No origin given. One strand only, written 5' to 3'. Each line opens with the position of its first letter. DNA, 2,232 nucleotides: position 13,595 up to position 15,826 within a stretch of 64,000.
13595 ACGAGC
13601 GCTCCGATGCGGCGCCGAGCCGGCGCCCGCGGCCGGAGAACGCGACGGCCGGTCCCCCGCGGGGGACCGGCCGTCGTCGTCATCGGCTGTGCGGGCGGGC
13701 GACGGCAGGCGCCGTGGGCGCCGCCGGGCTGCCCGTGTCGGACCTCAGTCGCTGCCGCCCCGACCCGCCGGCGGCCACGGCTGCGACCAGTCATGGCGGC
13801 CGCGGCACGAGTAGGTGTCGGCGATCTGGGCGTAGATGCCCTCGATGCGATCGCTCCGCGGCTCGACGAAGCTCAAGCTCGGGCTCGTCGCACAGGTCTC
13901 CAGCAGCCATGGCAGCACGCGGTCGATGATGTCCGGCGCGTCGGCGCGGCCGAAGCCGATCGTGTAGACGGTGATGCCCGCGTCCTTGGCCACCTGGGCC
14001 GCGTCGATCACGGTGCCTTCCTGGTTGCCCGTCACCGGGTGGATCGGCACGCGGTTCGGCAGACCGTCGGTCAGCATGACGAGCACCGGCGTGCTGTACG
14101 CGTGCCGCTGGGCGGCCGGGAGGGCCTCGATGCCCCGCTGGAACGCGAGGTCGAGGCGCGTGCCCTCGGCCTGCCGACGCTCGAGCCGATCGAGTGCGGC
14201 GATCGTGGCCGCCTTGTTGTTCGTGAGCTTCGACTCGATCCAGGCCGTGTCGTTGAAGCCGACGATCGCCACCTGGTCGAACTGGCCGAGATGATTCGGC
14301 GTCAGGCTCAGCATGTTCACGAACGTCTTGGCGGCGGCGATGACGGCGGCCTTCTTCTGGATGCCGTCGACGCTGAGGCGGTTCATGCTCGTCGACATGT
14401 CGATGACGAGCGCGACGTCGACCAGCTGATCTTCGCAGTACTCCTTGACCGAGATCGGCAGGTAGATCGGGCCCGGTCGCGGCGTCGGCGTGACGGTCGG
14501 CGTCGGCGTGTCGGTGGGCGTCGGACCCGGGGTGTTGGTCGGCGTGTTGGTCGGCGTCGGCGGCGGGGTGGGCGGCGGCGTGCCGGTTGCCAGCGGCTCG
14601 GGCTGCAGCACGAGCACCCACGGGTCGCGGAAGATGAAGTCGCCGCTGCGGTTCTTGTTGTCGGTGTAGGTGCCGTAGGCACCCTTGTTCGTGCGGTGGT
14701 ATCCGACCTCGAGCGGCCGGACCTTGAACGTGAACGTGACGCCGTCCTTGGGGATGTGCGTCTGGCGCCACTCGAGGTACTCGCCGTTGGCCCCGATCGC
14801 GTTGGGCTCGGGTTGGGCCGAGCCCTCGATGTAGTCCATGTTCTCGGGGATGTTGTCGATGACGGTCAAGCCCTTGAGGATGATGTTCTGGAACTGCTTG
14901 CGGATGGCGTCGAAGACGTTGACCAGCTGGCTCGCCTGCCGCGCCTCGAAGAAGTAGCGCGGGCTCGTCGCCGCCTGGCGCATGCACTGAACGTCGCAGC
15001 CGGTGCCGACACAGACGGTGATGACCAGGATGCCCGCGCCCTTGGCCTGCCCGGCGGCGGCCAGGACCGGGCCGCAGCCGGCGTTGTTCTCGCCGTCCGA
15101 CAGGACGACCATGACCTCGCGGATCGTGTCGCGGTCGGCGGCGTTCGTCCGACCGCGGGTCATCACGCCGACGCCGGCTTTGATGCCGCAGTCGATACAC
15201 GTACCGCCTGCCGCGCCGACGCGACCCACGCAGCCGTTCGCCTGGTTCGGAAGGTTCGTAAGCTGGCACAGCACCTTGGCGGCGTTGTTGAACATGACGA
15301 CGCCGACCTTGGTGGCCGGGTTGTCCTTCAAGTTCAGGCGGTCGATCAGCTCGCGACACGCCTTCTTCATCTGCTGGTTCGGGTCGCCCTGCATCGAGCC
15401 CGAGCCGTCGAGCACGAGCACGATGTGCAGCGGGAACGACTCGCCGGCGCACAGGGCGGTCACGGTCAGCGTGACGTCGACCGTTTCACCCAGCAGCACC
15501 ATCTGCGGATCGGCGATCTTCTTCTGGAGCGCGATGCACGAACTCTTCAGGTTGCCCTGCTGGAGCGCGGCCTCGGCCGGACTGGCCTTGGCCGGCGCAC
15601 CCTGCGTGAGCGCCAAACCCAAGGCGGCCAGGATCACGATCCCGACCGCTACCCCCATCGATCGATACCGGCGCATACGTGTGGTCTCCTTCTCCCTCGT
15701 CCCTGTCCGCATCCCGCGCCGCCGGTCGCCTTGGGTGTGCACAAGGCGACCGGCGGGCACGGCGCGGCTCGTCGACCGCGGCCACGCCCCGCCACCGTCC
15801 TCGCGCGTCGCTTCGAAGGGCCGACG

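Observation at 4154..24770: Array of six paralogous secreted vWA-domain proteins sharing a Cys-bracketed vWA module, RGD motifs and NHL propellers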

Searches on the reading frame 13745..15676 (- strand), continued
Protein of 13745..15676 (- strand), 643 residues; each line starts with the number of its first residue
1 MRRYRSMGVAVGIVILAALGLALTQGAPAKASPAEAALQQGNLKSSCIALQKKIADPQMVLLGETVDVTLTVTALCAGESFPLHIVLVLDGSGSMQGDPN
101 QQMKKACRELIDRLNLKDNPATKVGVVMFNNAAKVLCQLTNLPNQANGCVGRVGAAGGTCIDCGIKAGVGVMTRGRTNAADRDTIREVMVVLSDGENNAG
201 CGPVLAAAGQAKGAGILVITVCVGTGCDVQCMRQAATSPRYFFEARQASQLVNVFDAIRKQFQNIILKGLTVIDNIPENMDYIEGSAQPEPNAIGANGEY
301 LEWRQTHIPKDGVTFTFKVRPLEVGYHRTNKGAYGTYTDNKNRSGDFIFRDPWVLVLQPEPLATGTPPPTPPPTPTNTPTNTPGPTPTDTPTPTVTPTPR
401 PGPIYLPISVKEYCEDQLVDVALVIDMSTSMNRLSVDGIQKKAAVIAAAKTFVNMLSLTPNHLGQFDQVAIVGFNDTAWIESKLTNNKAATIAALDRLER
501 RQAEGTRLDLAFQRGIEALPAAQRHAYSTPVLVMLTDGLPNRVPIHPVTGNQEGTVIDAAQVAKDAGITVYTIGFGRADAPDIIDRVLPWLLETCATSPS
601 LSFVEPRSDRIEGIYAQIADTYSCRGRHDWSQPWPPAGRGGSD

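Call 25: search_protein_families(library=pfam, proteins=[P0031, P0041, P0042, P0045, P0048, P0059, P0066, P0071, P0077, P0115], max_evalue=0.001)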
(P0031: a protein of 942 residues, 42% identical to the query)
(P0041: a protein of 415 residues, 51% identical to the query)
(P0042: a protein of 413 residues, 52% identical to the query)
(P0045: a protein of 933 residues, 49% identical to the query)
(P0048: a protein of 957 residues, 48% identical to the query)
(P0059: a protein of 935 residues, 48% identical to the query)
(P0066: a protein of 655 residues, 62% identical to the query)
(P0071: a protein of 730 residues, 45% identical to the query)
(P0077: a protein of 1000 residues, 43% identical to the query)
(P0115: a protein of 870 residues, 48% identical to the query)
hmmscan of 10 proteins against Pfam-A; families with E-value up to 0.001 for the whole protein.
P0031 (942 aa): 6 families
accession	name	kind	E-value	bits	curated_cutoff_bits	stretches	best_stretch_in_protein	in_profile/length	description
PF00092.34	VWA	-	2.6e-59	200.8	23.8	3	100-266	2-168/174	von Willebrand factor type A domain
PF13519.12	VWA_2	-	4.5e-46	156.3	27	3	758-866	1-106/107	von Willebrand factor type A domain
PF13768.12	VWA_3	-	9.6e-11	42.4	27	1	757-908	2-146/155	von Willebrand factor type A domain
PF05762.20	VWA_CoxE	-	8.8e-08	32.3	26.4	0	753-889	54-181/222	VWA domain containing CoxE-like protein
PF25106.1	VWA_4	-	7e-06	26.1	27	0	100-188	2-89/169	von Willebrand factor A domain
PF06707.17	DUF1194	-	0.00014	21.6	27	0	194-237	110-153/206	Protein of unknown function (DUF1194)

P0041 (415 aa): 2 families
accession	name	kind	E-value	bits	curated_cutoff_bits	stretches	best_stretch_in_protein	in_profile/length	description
PF00092.34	VWA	-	7e-24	85.4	23.8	1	89-258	2-171/174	von Willebrand factor type A domain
PF13519.12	VWA_2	-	6.6e-14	52.9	27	1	89-200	1-107/107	von Willebrand factor type A domain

P0042 (413 aa): 2 families
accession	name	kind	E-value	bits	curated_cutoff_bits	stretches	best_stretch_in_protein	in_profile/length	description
PF00092.34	VWA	-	1.3e-25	91.1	23.8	1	89-256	2-169/174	von Willebrand factor type A domain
PF13519.12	VWA_2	-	2.9e-13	50.8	27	1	89-199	1-106/107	von Willebrand factor type A domain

P0045 (933 aa): 2 families
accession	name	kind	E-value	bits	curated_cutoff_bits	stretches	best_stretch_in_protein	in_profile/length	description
PF00092.34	VWA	-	3e-31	109.4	23.8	2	513-701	1-171/174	von Willebrand factor type A domain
PF13519.12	VWA_2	-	8.8e-28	97.5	27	2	732-849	1-106/107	von Willebrand factor type A domain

P0048 (957 aa): 2 families
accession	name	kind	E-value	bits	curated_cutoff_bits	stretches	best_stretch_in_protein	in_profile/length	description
PF13519.12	VWA_2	-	3.9e-31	108.3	27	2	753-870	1-106/107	von Willebrand factor type A domain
PF00092.34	VWA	-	4e-30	105.8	23.8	2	752-947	1-173/174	von Willebrand factor type A domain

P0059 (935 aa): 2 families
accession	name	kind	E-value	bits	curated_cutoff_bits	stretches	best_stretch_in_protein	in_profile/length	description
PF13519.12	VWA_2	-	1.5e-29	103.2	27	2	731-848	1-106/107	von Willebrand factor type A domain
PF00092.34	VWA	-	7.4e-29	101.6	23.8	2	730-925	1-173/174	von Willebrand factor type A domain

P0066 (655 aa): 2 families
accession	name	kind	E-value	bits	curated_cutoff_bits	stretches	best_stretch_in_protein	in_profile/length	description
PF00092.34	VWA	-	1.6e-19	71.2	23.8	1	439-606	1-150/174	von Willebrand factor type A domain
PF13519.12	VWA_2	-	5.8e-15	56.3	27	1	440-557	1-106/107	von Willebrand factor type A domain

P0071 (730 aa): 3 families
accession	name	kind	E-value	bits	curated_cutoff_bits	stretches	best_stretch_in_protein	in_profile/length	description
PF00092.34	VWA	-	1e-29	104.5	23.8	2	305-495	1-171/174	von Willebrand factor type A domain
PF13519.12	VWA_2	-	1.9e-29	102.8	27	2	526-643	1-106/107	von Willebrand factor type A domain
PF01882.25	DUF58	-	1.3e-05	25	23.4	0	520-622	32-125/216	Protein of unknown function DUF58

P0077 (1000 aa): 3 families
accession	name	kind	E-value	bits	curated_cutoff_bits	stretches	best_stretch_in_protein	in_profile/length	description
PF00092.34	VWA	-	4.3e-30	105.6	23.8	2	794-990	1-174/174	von Willebrand factor type A domain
PF13519.12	VWA_2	-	5.5e-29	101.4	27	2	795-912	1-106/107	von Willebrand factor type A domain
PF04261.18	Dyp_perox_N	-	0.00027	21.4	20.4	0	623-665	67-111/146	Dyp-type peroxidase, N-terminal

P0115 (870 aa): 2 families
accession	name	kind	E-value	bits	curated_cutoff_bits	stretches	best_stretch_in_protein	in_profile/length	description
PF13519.12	VWA_2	-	6.2e-18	65.8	27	2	541-659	1-106/107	von Willebrand factor type A domain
PF00092.34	VWA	-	2.4e-14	54.4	23.8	1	540-728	1-170/174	von Willebrand factor type A domain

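Call 26: predict_structure(alignment_id=A1)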
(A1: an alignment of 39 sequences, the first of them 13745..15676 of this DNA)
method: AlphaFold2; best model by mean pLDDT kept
length: 643 residues; sequences in the alignment: 39
mean_pLDDT: 83.4   pTM: 0.45
mean pLDDT of the five models: 83.4, 82.4, 82.4, 81.4, 80.3
residues with pLDDT >= 90: 350; 70-90: 180; 50-70: 44; < 50: 69
segments of 3 or more residues with pLDDT < 50: 1-3, 25-42, 361-372, 376-387, 399-403, 632-643
pLDDT, mean of each block of 10 residues (from residue 1): 58 74 46 39 73 90 92 78 91 93 94 87 95 95 95 93 96 84 83 93 94 90 92 90 88 85 80 93 92 90 87 92 90 88 87 84 43 45 48 51 51 71 96 91 95 92 90 97 96 96 94 97 87 93 92 96 96 94 89 95 92 88 60 45 33
secondary structure, 60 per line:
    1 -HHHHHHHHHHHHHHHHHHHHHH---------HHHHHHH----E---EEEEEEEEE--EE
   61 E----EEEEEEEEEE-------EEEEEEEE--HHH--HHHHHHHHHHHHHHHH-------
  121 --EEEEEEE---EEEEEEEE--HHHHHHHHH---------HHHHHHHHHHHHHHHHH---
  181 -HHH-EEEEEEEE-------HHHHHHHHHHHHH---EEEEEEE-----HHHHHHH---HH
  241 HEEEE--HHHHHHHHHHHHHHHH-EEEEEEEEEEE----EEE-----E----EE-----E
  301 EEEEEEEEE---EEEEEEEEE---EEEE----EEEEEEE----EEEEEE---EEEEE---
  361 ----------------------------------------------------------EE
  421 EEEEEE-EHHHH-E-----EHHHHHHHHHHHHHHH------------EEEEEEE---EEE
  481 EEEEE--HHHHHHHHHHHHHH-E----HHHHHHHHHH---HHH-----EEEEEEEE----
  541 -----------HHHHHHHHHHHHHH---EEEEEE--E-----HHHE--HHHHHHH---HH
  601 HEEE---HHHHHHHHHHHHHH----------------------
elements in order: H2-23 H33-39 E48-56 E59-61 E66-75 E83-90 H98-113 E123-129 E133-140 H143-151 H161-177 E186-193 H201-213 E217-223 H229-235 E242-245 H248-263 E265-275 E280-282 E300-309 E313-321 E325-328 E333-339 E344-349 E353-357 E419-426 H429-432 H441-455 E468-474 E478-485 H488-501 H508-517 E529-536 H552-565 E569-574 H589-595 E602-604 H608-621

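Call 29: fold_search(model_id=the predicted structure, library=pdb)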
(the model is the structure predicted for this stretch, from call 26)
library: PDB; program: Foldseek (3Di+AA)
matches with E <= 10: 1503; with E <= 0.001: 477
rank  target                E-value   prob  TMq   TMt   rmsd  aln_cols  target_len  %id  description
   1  4cn8                  1.5e-23  1.00  0.26  0.41  20.9       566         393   16  Structure of proximal thread matrix protein 1 (PTMP1) from the mussel byssus (released 2014-03-12)
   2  4cnb_A                1.7e-22  1.00  0.26  0.43  21.3       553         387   16  Structure of proximal thread matrix protein 1 (PTMP1) from the mussel byssus - Crystal form 2 (released 2014-03-12)
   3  4cn9_A                2.1e-22  1.00  0.25  0.40  21.0       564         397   15  structure of proximal thread matrix protein 1 (PTMP1) from the mussel byssus with zinc occupied MIDAS motif (released 2014-03-12)
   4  4cnb_B                1.6e-21  1.00  0.27  0.43  20.8       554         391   15  Structure of proximal thread matrix protein 1 (PTMP1) from the mussel byssus - Crystal form 2 (released 2014-03-12)
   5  4cn9_B                3.4e-21  1.00  0.27  0.42  20.9       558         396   15  structure of proximal thread matrix protein 1 (PTMP1) from the mussel byssus with zinc occupied MIDAS motif (released 2014-03-12)
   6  6to1                  1.6e-18  1.00  0.25  0.28  14.6       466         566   15  Crystal structure of three N-terminal domains of the type V pili tip protein Mfa5 from Porphyromonas gingivalis (released 2020-12-02)
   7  4fx5                  4.3e-18  1.00  0.39  0.57   4.5       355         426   16  von Willebrand factor type A from Catenulispora acidiphila (released 2012-07-18)
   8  8s05_A                1.3e-16  1.00  0.34  0.55   5.0       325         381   14  ArnAB complex an archaeal ortholog of the Sec23/24 core motif (released 2025-10-29)
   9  6m3y                  5.6e-16  1.00  0.27  0.21   9.7       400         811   18  Crystal structure of pilus adhesin, SpaC from Lactobacillus rhamnosus GG - open conformation (released 2020-07-29)
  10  8s05_B                9.9e-16  1.00  0.34  0.54   5.4       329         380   13  ArnAB complex an archaeal ortholog of the Sec23/24 core motif (released 2025-10-29)
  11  6m48_B                2.6e-15  1.00  0.26  0.21  10.4       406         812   17  Crystal structure of pilus adhesin, SpaC from Lactobacillus rhamnosus GG - P21212 form (released 2020-07-29)
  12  6m48_A                5.1e-15  1.00  0.26  0.21  10.4       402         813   16  Crystal structure of pilus adhesin, SpaC from Lactobacillus rhamnosus GG - P21212 form (released 2020-07-29)
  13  7w6b                  5.9e-14  1.00  0.28  0.24   9.4       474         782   14  Crystal Structure of PitA from pilus islet-2 of Streptococcus oralis (released 2022-06-01)
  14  5a8j                  6.6e-14  1.00  0.31  0.51   6.0       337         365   13  Crystal structure of the ArnB paralog VWA2 from Sulfolobus acidocaldarius (released 2016-06-22)
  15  6ckb_A                1.8e-13  1.00  0.26  0.34  10.7       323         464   14  Crystal structure of an extended beta3 integrin P33 (released 2018-08-01)
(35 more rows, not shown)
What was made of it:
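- Closest known: 4fx5, vWA protein from Catenulispora acidiphila. Same: These give the best rigid superposition of vWA plus beta-sandwich: TMt 0.57 at rmsd 4.5 A over 355 columns for 4fx5, and TMt 0.51-0.55 for ArnB (call 29).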

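Call 31: search_protein_families(library=ncbifam, proteins=[window:13745-15676:-], max_evalue=0.01)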
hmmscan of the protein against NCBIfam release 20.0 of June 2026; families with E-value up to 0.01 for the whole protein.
window:13745-15676:- (643 aa): 8 families
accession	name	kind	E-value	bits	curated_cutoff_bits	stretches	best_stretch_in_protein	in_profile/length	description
TIGR03436.1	acidobact_VWFA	subfamily_domain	4.6e-13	49.3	81.25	2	392-580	52-224/324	VWA domain-containing protein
NF010238.0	PRK13685.1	subfamily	1.1e-12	47.7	432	1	421-577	99-246/335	hypothetical protein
TIGR03788.1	marine_srt_targ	equivalog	1.6e-11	43.3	551.65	1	77-273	266-456/629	marine proteobacterial sortase target protein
TIGR00868.1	hCaCC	subfamily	2.2e-11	42.3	900.85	1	85-265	307-483/863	calcium-activated chloride channel protein 1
TIGR02442.1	Cob-chelat-sub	hypoth_equivalog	5.8e-10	38.2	779.45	1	84-200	474-586/641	putative cobaltochelatase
NF047508.1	VWA_BatA_Lepto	exception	7.7e-10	38.3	380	1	417-579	87-232/315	VWA domain-containing protein BatA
NF052345.1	S_layer_anammox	exception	0.00017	19.1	1400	1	373-446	1284-1357/1596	Kustd1514 family S-layer glycoprotein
NF037973.1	metallo_SslE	exception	0.00026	18.5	3000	1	366-404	49-87/1519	lipoprotein metalloprotease SslE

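Call 68: search_protein_families(library=padloc, proteins=[window:13745-15676:-], max_evalue=0.001)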
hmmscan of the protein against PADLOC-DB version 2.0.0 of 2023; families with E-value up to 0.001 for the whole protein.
window:13745-15676:- (643 aa): 0 families

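Call 71: search_solved_structures(query=A1, max_evalue=0.00001)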
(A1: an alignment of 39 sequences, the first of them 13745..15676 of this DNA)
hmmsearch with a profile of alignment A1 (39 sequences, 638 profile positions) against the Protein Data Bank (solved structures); distinct sequences matched with E-value up to 0.00001: 101 (the best 60 are shown).
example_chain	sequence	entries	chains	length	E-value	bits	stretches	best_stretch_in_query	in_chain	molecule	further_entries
4cn8_A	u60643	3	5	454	9e-41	142.9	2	75-258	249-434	PROXIMAL THREAD MATRIX PROTEIN 1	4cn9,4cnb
9han_B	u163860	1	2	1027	1.6e-22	82.6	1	73-250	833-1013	Collagen type VI alpha 2 chain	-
9han_A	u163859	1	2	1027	2.6e-19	72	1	78-263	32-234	Collagen type VI alpha 1 chain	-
4rck_A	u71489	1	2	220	3.2e-18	68.4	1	407-621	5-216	Hypothetical membrane spanning protein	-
9gtu_B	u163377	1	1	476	3.6e-13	51.7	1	73-234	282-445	Collagen alpha-2(VI) chain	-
6m3y_A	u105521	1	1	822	2e-12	49.2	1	390-543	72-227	Pilus assembly protein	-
6m48_A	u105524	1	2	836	2.1e-12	49.2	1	390-543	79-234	SpaC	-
1fe8_A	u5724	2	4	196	3.4e-12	48.5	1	79-236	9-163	VON WILLEBRAND FACTOR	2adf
1ck4_A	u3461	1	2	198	3.8e-12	48.3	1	82-262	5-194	INTEGRIN ALPHA-1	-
4dmu_B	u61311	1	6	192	4.2e-12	48.2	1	79-236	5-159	von Willebrand factor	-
6to1_A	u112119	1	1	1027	4.6e-12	48.1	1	66-197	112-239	Minor fimbrium subunit Mfa5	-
1atz_A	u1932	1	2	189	5.3e-12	47.9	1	80-236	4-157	VON WILLEBRAND FACTOR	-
9gtu_A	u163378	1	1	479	6e-12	47.7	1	79-238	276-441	Collagen alpha-1(VI) chain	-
1ao3_A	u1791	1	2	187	6.1e-12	47.7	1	80-236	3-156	VON WILLEBRAND FACTOR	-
5hgj_A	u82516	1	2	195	6.4e-12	47.6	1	82-262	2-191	Integrin alpha-1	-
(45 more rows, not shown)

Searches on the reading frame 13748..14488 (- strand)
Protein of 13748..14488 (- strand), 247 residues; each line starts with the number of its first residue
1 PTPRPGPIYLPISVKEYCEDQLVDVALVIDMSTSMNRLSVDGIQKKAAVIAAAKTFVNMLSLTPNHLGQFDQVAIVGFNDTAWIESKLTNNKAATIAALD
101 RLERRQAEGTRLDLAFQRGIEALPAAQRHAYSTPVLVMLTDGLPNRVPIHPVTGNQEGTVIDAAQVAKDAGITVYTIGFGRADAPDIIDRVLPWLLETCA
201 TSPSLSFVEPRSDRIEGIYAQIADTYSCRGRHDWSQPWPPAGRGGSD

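Call 32: find_homologous_proteins(query=window:13748-14488:-, max_evalue=1e-10)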
Query seq(247 aa) (247 aa): 90 proteins with E <= 1e-10 among 1451 candidates.
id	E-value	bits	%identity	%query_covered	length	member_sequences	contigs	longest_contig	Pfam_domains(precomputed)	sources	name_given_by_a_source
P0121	4.8e-89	316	64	95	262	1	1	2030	PF00092.35,PF13519.13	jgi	-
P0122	1.5e-86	308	61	93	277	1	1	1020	PF00092.35,PF13519.13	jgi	jgi:hypothetical protein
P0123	9.9e-81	289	58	94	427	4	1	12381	PF00092.35,PF13519.13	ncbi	ncbi:MAG: vWA domain-containing protein [Anaerolineae bacterium]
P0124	3.7e-77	277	55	96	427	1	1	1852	PF00092.35,PF13519.13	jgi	jgi:Mg-chelatase subunit ChlD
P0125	5.8e-77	277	55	94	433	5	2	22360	PF00092.35,PF13519.13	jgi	jgi:uncharacterized protein YegL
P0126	1.9e-75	272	56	91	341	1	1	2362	PF00092.35,PF13519.13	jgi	jgi:hypothetical protein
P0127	3.5e-70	254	54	97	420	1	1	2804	PF00092.35,PF13519.13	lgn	-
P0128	1.3e-69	253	52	96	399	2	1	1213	PF00092.35,PF13519.13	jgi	jgi:hypothetical protein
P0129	1.6e-69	252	54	91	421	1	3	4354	PF13768.13,PF00092.35,PF13519.13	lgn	-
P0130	1.3e-68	249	52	94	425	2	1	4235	PF00092.35,PF13519.13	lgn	-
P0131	4.1e-68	248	52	94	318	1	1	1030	PF00092.35,PF13519.13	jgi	jgi:Mg-chelatase subunit ChlD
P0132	1.7e-67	246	56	86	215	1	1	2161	PF00092.35,PF13519.13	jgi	jgi:Mg-chelatase subunit ChlD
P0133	7.5e-66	240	53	94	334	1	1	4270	PF00092.35,PF13519.13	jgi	jgi:uncharacterized protein YegL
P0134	1.3e-61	226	48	83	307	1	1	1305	PF00092.35,PF13519.13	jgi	jgi:Mg-chelatase subunit ChlD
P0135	2.6e-60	222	48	94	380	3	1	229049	PF00092.35,PF13519.13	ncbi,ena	-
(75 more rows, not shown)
